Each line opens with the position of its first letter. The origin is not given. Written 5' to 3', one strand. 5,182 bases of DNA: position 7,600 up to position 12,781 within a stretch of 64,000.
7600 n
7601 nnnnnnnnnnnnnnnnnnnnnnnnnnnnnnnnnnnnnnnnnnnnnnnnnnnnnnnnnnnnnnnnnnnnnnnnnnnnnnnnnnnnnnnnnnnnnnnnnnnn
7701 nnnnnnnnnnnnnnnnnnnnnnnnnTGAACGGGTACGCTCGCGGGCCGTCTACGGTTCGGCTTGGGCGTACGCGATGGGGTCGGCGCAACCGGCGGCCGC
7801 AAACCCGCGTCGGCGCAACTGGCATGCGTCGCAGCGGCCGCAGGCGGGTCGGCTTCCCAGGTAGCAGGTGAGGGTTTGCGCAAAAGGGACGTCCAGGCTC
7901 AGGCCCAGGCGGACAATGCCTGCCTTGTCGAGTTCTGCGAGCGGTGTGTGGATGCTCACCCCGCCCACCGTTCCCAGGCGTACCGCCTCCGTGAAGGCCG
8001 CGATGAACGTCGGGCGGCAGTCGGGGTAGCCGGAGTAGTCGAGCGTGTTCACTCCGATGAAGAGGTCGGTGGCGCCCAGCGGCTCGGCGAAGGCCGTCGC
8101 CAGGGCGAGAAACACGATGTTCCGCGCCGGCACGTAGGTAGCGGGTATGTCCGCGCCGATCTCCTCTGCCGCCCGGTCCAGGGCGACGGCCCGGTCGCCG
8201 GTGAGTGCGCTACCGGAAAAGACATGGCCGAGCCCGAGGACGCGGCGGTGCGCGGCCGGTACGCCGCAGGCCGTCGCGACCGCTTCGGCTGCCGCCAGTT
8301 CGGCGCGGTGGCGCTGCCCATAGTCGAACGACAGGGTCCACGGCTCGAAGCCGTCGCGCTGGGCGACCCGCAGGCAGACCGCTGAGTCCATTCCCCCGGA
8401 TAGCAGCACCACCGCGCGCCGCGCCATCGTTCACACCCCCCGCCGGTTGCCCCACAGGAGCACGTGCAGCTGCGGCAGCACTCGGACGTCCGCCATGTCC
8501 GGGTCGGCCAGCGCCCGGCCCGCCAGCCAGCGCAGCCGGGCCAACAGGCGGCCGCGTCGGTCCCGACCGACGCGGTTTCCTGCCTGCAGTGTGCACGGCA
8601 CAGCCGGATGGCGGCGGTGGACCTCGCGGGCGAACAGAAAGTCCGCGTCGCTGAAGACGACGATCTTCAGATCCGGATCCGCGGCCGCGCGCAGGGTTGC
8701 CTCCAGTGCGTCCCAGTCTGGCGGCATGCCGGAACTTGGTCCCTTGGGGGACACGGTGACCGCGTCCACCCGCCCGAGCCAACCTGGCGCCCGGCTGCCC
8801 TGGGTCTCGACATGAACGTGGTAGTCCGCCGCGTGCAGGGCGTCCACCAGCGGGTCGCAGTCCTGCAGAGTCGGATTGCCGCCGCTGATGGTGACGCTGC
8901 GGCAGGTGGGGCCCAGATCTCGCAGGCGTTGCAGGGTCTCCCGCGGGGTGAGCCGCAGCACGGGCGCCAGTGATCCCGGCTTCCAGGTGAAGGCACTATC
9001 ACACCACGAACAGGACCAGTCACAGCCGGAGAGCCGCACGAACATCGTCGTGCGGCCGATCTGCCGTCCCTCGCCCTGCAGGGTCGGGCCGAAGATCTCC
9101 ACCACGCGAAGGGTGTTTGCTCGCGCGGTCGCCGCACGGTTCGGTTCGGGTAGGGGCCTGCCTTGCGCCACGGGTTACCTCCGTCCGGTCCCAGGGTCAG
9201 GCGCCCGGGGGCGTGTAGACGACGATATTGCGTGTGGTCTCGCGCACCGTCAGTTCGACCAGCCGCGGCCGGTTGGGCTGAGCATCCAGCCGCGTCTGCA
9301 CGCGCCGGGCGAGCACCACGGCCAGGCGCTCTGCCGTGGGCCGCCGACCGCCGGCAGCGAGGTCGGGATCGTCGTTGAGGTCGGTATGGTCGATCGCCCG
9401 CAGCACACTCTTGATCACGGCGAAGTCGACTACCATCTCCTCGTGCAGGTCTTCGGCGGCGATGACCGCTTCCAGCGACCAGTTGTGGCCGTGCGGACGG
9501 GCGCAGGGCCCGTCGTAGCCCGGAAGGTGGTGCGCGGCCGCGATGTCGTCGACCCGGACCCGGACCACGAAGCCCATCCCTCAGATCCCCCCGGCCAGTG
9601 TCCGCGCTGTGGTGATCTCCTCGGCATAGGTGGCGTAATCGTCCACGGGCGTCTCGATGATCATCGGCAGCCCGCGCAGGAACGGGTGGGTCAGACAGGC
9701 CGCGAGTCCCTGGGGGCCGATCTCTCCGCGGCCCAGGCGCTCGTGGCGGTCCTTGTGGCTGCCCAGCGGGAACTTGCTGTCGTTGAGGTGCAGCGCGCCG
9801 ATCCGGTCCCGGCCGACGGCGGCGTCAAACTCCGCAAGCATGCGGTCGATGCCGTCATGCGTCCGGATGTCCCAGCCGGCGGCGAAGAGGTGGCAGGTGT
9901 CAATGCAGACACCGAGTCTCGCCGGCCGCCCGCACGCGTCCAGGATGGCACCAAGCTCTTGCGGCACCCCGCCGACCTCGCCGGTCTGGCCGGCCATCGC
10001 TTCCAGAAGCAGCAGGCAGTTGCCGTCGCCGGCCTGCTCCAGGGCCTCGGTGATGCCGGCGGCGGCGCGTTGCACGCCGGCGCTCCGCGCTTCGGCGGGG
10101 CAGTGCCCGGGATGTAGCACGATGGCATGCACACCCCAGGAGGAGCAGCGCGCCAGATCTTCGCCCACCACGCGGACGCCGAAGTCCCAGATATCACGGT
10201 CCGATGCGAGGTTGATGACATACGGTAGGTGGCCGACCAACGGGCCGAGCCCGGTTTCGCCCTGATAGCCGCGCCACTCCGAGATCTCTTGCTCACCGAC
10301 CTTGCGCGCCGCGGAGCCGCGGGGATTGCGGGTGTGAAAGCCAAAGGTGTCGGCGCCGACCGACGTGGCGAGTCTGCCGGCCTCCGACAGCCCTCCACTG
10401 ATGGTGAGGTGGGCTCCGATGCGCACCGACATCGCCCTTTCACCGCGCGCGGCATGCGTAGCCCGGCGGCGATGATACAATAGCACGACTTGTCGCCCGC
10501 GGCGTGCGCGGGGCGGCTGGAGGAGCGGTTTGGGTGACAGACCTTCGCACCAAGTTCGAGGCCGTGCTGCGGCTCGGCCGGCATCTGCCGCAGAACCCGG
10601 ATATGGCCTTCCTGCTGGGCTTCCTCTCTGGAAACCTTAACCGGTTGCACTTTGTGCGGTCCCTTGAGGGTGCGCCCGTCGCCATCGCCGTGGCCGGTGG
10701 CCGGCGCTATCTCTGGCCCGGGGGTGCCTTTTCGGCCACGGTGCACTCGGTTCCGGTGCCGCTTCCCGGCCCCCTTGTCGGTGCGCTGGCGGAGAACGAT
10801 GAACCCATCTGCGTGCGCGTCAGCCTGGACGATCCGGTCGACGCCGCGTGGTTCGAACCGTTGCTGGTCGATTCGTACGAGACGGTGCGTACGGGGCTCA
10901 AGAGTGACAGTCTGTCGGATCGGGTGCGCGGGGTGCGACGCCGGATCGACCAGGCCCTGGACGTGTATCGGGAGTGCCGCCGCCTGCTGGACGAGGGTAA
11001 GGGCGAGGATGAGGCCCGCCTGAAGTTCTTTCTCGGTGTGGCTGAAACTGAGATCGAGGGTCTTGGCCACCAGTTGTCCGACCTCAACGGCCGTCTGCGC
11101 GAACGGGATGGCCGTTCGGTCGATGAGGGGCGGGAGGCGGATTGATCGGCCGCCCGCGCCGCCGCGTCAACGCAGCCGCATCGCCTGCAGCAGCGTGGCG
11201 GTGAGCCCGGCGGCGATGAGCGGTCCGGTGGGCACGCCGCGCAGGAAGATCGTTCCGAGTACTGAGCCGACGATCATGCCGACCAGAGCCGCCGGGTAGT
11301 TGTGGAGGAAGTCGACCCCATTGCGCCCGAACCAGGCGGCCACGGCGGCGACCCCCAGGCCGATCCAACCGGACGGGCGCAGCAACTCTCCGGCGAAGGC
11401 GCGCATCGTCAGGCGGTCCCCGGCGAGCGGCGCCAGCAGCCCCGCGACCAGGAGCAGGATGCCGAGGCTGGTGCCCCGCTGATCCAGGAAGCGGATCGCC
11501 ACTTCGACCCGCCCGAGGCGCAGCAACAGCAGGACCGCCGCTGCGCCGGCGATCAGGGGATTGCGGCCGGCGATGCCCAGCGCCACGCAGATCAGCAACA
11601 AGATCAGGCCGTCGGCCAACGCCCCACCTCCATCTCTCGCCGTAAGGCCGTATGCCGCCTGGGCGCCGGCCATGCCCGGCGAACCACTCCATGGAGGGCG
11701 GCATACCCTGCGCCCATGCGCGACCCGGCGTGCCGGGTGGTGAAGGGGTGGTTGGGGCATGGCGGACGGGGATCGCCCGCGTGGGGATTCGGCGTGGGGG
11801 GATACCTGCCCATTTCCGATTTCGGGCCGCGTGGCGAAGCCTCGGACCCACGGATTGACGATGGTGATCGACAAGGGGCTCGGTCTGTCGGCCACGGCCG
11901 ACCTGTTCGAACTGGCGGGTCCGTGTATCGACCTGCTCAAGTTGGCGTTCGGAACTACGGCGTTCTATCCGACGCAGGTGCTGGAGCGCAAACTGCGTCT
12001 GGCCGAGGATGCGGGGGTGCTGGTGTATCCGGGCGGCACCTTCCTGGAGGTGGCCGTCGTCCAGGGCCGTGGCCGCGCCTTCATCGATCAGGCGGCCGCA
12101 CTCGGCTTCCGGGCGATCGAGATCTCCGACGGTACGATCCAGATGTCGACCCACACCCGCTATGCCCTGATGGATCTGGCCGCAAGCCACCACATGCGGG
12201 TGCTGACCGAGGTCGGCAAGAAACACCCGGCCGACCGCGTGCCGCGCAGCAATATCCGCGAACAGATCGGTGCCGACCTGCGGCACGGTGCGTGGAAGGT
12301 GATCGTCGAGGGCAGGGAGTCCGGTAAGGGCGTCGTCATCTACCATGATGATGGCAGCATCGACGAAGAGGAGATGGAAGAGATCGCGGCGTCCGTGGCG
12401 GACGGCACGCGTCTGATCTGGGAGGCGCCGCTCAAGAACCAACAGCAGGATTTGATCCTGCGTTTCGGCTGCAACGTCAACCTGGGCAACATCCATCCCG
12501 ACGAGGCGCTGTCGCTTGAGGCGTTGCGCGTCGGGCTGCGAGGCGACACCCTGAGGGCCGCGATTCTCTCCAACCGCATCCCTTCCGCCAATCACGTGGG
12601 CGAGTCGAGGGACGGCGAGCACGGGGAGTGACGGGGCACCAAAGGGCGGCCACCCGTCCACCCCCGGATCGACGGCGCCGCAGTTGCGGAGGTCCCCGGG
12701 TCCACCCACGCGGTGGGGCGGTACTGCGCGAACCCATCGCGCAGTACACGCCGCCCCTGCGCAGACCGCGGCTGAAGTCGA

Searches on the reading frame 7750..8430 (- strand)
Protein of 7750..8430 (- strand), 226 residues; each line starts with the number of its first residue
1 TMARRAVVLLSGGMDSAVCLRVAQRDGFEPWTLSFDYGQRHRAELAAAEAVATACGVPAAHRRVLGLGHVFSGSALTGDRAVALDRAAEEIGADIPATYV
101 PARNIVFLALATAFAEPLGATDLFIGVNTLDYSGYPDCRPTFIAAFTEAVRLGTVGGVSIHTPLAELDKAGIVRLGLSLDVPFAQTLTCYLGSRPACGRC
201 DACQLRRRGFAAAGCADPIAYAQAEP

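Call 43: search_protein_families(library=pfam, proteins=[window:7750-8430:-], max_evalue=0.00001)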
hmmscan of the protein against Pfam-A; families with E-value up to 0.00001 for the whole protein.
window:7750-8430:- (226 aa): 1 family
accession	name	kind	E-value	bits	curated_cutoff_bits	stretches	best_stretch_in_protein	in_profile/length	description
PF06508.19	QueC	-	1.2e-67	227.9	22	1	5-213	1-209/210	Queuosine biosynthesis protein QueC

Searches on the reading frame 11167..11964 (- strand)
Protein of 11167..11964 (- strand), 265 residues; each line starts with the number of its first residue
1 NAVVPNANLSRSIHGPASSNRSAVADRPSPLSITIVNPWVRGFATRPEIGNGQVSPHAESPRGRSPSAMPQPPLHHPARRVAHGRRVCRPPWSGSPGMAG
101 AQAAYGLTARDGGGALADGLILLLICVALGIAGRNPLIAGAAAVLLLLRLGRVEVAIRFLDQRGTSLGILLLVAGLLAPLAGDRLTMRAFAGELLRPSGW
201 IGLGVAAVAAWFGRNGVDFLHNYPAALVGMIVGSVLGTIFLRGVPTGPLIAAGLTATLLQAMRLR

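Call 43: search_protein_families(library=pfam, proteins=[window:11167-11964:-], max_evalue=0.00001)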
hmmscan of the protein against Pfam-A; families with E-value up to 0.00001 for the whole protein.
window:11167-11964:- (265 aa): 1 family
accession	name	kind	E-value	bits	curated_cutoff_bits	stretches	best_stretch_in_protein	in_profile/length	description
PF04284.18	DUF441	-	3.2e-33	115.1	26.5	1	121-259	1-139/139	Protein of unknown function (DUF441)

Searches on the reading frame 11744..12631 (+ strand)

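Call 43: search_protein_families(library=pfam, proteins=[window:11744-12631:+], max_evalue=0.00001)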
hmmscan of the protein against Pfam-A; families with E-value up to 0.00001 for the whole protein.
window:11744-12631:+ (295 aa): 1 family
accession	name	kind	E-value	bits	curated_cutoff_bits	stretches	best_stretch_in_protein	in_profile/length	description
PF02679.21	ComA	-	9.4e-85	284.4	25.2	1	29-268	3-243/243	(2R)-phospho-3-sulfolactate synthase (ComA)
